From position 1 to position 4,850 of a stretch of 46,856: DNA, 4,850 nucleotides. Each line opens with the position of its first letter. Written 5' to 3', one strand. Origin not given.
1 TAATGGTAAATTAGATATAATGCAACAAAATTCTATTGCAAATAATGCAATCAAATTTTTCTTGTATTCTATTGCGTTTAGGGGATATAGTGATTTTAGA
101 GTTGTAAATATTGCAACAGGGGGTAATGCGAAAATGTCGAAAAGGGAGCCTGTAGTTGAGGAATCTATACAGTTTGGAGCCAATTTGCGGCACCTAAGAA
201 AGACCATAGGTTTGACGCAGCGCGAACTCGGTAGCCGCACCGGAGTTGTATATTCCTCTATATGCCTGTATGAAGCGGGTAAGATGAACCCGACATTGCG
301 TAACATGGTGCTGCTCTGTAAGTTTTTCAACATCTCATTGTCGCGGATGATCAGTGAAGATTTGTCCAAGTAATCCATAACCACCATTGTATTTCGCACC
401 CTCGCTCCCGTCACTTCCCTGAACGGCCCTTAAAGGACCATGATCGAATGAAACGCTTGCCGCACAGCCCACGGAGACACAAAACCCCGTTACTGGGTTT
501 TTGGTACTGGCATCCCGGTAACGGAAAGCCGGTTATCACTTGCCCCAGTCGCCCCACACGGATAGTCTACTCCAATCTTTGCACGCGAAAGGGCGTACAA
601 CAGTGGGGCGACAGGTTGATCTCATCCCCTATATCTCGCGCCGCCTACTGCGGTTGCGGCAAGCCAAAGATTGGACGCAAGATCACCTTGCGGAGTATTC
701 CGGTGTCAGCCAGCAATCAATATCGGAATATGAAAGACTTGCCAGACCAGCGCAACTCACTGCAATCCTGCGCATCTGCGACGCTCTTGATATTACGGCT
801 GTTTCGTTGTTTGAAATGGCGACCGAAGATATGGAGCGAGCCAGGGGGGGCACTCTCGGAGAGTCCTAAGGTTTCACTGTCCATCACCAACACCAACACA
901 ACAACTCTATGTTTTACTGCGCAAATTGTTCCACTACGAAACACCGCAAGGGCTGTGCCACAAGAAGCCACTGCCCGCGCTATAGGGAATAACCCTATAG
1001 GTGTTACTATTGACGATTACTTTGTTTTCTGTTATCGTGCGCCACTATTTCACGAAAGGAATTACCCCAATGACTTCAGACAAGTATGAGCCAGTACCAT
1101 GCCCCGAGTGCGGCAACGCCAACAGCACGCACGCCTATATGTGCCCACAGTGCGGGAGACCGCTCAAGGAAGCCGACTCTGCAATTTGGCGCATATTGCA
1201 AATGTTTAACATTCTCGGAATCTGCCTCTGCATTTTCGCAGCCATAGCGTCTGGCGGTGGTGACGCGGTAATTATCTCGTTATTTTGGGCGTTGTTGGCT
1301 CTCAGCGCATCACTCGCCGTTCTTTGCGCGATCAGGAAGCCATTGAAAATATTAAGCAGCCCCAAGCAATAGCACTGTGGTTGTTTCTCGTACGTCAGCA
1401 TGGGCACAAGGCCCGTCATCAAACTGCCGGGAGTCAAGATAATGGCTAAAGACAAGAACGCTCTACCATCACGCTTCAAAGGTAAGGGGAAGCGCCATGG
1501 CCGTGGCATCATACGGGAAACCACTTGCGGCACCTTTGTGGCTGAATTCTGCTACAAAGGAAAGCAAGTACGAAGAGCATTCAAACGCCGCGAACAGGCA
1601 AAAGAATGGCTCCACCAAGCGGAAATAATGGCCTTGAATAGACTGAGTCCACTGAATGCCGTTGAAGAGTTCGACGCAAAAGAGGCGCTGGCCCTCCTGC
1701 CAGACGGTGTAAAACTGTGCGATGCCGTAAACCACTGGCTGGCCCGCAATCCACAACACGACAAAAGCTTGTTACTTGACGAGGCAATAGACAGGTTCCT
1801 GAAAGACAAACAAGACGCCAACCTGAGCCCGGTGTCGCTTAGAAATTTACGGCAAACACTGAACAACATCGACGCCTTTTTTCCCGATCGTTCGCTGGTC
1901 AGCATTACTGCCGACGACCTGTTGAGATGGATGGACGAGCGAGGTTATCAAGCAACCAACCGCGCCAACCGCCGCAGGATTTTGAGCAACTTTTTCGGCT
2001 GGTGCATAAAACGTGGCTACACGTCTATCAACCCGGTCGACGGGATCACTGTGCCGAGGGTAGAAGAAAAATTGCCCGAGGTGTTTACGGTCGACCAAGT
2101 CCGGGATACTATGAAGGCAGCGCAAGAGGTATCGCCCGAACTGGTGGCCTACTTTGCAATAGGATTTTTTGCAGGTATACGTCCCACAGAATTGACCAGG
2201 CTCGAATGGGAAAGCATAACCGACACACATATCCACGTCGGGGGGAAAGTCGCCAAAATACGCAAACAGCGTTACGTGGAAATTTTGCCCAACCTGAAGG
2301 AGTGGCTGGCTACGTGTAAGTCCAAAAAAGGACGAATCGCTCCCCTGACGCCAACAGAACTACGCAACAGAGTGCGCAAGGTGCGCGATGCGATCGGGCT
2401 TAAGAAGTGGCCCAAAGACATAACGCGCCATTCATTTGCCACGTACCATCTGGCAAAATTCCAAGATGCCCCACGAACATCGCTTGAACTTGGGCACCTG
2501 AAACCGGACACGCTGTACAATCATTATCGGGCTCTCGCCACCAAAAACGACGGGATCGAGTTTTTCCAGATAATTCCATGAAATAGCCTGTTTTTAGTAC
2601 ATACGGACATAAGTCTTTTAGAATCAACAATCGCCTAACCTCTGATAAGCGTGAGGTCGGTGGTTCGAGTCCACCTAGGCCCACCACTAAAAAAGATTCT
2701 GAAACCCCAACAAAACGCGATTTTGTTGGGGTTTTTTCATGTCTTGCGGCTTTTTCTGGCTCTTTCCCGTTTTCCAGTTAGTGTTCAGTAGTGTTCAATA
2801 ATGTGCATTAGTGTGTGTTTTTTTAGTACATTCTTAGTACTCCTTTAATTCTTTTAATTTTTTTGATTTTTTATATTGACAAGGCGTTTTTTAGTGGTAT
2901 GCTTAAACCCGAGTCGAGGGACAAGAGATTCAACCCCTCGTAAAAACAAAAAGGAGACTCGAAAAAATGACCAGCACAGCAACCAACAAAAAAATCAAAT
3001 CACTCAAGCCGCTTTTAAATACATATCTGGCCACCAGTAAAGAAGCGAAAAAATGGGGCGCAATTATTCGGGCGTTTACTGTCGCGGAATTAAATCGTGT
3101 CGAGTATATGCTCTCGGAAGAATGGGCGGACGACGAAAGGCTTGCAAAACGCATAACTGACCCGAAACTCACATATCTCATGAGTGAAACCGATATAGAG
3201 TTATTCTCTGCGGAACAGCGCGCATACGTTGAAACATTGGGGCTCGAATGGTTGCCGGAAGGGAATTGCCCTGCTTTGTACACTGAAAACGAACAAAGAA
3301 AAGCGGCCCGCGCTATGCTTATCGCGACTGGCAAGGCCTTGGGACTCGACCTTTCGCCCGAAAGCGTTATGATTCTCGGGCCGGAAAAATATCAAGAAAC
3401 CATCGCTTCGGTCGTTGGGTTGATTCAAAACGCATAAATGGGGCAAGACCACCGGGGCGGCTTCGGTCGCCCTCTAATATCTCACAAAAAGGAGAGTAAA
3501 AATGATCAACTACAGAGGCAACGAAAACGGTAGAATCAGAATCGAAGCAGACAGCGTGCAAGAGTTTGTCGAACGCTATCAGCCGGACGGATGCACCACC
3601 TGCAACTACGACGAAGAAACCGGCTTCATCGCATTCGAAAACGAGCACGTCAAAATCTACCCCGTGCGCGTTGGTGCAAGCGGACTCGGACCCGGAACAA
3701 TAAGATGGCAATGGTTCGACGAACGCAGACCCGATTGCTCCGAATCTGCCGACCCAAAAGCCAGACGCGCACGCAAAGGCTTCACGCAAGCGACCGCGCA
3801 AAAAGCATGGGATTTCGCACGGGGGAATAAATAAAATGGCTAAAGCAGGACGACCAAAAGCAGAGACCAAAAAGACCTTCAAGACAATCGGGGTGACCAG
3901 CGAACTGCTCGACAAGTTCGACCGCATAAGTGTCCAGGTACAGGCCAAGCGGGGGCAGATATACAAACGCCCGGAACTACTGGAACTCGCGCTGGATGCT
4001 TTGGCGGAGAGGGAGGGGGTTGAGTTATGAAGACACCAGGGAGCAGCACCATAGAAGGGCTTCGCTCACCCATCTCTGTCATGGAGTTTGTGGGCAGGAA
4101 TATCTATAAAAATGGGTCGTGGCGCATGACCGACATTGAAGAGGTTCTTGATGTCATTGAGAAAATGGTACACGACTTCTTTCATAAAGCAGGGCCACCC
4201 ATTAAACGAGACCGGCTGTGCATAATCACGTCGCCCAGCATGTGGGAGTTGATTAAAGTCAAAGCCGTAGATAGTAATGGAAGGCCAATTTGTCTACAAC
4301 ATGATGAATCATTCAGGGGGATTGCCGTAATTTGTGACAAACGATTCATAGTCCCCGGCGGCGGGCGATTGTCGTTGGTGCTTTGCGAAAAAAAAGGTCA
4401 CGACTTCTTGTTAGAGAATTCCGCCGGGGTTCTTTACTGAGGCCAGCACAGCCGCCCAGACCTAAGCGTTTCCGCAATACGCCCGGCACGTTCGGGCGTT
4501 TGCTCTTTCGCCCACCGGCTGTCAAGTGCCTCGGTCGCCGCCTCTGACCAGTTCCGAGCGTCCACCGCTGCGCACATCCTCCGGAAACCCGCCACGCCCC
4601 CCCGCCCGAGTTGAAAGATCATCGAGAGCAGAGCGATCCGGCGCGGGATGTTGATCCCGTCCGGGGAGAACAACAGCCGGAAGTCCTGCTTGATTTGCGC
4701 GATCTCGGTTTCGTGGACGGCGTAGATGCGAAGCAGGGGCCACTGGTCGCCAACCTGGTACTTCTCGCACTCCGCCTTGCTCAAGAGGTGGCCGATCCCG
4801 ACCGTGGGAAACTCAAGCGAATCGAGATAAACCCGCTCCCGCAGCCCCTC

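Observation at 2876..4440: Four-gene, AT-richer accessory cassette next to attP with its own promoter: candidate lysogen-expressed system of unknown type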

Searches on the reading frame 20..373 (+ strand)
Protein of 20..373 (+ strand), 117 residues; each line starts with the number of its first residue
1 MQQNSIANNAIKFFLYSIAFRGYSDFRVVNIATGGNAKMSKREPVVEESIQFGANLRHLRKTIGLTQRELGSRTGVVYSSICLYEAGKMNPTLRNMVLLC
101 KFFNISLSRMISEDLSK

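Call 31: search_protein_families(library=phrogs, proteins=[window:20-373:+], max_evalue=0.001)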
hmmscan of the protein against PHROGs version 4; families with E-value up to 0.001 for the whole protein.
window:20-373:+ (117 aa): 11 families
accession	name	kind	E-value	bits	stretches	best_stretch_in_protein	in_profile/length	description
phrog_8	-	transcription regulation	8.5e-11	42.9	1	36-108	59-133/346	transcriptional regulator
phrog_4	-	transcription regulation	9.8e-10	38.9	1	34-111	112-192/400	transcriptional repressor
phrog_3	-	transcription regulation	1.8e-09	38.9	1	39-107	76-142/430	transcriptional repressor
phrog_2967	-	transcription regulation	1.7e-08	35.3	1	51-116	10-75/225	transcriptional regulator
phrog_1373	-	transcription regulation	1.9e-06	28.9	1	46-113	58-125/166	transcriptional regulator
phrog_4836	-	transcription regulation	7.4e-06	26.6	1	48-97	72-121/194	CII-like regulator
phrog_2439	-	transcription regulation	1.3e-05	25.3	1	53-107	9-63/367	transcriptional regulator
phrog_5823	-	transcription regulation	9e-05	22.8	1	49-114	4-70/404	transcriptional regulator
phrog_4031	-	unknown function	0.00048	19.7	1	46-115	513-581/626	-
phrog_7732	-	transcription regulation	0.00058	21.2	1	41-103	19-81/156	transcriptional regulator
phrog_30664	-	unknown function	0.00061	20.3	1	52-113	110-172/233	-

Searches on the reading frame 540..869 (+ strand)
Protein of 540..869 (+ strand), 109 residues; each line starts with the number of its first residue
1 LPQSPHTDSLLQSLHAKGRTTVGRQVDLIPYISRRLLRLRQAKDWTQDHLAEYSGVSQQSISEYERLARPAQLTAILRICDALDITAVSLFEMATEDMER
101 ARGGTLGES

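Call 31: search_protein_families(library=phrogs, proteins=[window:540-869:+], max_evalue=0.001)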
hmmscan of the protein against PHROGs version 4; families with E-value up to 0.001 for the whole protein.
window:540-869:+ (109 aa): 11 families
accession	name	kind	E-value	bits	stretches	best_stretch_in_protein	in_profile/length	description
phrog_1373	-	transcription regulation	1.9e-09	38.7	1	34-94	66-126/166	transcriptional regulator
phrog_3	-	transcription regulation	4e-09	37.8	1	31-98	88-153/430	transcriptional repressor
phrog_8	-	transcription regulation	4e-09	37.4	1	33-97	163-222/346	transcriptional regulator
phrog_2967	-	transcription regulation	1.7e-08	35.3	1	32-98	11-77/225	transcriptional regulator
phrog_5823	-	transcription regulation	1.9e-08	34.9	1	32-100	7-76/404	transcriptional regulator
phrog_2439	-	transcription regulation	5.4e-08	33.1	1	30-92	6-68/367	transcriptional regulator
phrog_4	-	transcription regulation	8.3e-08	32.6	1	31-92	136-193/400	transcriptional repressor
phrog_2328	-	transcription regulation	1.9e-06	28.7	1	32-72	16-56/128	transcriptional repressor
phrog_2339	-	DNA, RNA and nucleotide metabolism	5.4e-06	27.3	1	33-87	27-82/98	HTH DNA binding protein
phrog_7241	-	transcription regulation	1.8e-05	25.8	1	39-90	69-120/122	transcriptional regulator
phrog_2104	-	unknown function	0.00016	22.9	1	34-69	42-77/103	-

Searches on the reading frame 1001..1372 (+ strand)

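Call 31: search_protein_families(library=phrogs, proteins=[window:1001-1372:+], max_evalue=0.001)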
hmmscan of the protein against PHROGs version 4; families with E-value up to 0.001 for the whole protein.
window:1001-1372:+ (123 aa): 3 families
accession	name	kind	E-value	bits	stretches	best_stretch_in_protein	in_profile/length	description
phrog_38187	-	unknown function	0.00012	23.2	1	33-80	5-52/144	-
phrog_4852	-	unknown function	0.00034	21.4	1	30-61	12-45/194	-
phrog_6586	-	unknown function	0.00089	20.1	0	33-58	5-30/129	-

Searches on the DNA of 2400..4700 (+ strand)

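Call 10: search_dna_similar(query=window:2600-4440:+, collection=phages, mode=distant)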
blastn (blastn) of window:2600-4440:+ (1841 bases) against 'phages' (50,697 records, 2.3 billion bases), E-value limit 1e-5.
Records with a match: 19; places in all: 20; records where one place covers at least 80% of the query: 0.
Best place of each record, by identity: 90-95% 13; 80-90% 6.
By first word of the organism name: Thermus 7; Listeria 5; Salmonella 4; Aeromonas 1; Escherichia 1; Enterococcus 1.
By host as written in the record: Listeria monocytogenes 5; Homo sapiens 4; Thermus thermophilus HB8 3; Thermus thermophilus 2; Thermus thermophilus TZ2 2; Aeromonas hydrophila 1; Escherichia coli O157:H7 ATCC 43895 1; Enterococcus faecalis 1.
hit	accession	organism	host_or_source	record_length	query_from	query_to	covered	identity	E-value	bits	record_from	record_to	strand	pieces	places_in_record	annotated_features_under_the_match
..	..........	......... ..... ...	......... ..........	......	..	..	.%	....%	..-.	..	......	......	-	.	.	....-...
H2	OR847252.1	Listeria phage LM 4-11-1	Listeria monocytogenes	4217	43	95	3%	86.8%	2e-7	65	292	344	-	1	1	record has no annotation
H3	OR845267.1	Escherichia phage ECO95 1-6-1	Escherichia coli O157:H7 ATCC 43895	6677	39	87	3%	87.8%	6e-7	63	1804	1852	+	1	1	record has no annotation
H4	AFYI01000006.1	Salmonella enterica subsp. enterica serovar Infantis str. ...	Homo sapiens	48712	39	87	3%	87.8%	6e-7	63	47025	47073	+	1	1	tRNA-Ile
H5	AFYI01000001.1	Salmonella enterica subsp. enterica serovar Infantis str. ...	Homo sapiens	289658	39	87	3%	87.8%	6e-7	63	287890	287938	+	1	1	tRNA-Ile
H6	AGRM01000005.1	Salmonella enterica subsp. houtenae str. ATCC BAA-1581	Homo sapiens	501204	39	87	3%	87.8%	6e-7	63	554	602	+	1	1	tRNA-Ile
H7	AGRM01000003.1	Salmonella enterica subsp. houtenae str. ATCC BAA-1581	Homo sapiens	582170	39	87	3%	87.8%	6e-7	63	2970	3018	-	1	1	tRNA-Ile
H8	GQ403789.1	Thermus phage P23-77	Thermus thermophilus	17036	43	87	2%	93.3%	1e-8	69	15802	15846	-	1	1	none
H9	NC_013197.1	Thermus phage P23-77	Thermus thermophilus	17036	43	87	2%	93.3%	1e-8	69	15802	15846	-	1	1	none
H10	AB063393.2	Thermus virus IN93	Thermus thermophilus TZ2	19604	43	88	2%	91.3%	5e-8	66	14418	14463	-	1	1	none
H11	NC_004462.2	Thermus virus IN93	Thermus thermophilus TZ2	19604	43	88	2%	91.3%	5e-8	66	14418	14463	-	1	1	none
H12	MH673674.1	Thermus phage phiMa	Thermus thermophilus HB8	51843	43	87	2%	91.1%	2e-7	64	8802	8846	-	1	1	none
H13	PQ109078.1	Thermus phage Tsatsa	Thermus thermophilus HB8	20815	43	87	2%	91.1%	2e-7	64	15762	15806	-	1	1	hypothetical protein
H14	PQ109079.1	Thermus phage Cumys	Thermus thermophilus HB8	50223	43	87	2%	91.1%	2e-7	64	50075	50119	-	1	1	none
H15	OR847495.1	Listeria phage LM 4-11-1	Listeria monocytogenes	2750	43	85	2%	93.0%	2e-7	65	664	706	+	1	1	record has no annotation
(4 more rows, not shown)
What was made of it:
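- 2642..2690 (+): attP core: 3' half of a tRNA-Ile(GAU) gene, from the anticodon loop to CCA. blastn matches tRNA-Ile genes (call 10).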

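Call 74: search_rna_families(source=window, start=2400, end=4700, threshold=evalue, max_evalue=1)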
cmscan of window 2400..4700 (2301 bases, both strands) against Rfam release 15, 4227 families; matches with E-value up to 1: 1.
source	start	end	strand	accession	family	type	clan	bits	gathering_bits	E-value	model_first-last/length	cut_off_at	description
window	2698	2739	+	RF01413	miR-430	Gene; miRNA;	CL00096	26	47.3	0.068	1-70/70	no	miR-430 microRNA precursor family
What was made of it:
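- Tried and rejected: Rfam on 2400-4700 gave only a sub-threshold chance hit on the terminator hairpin (call 74).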
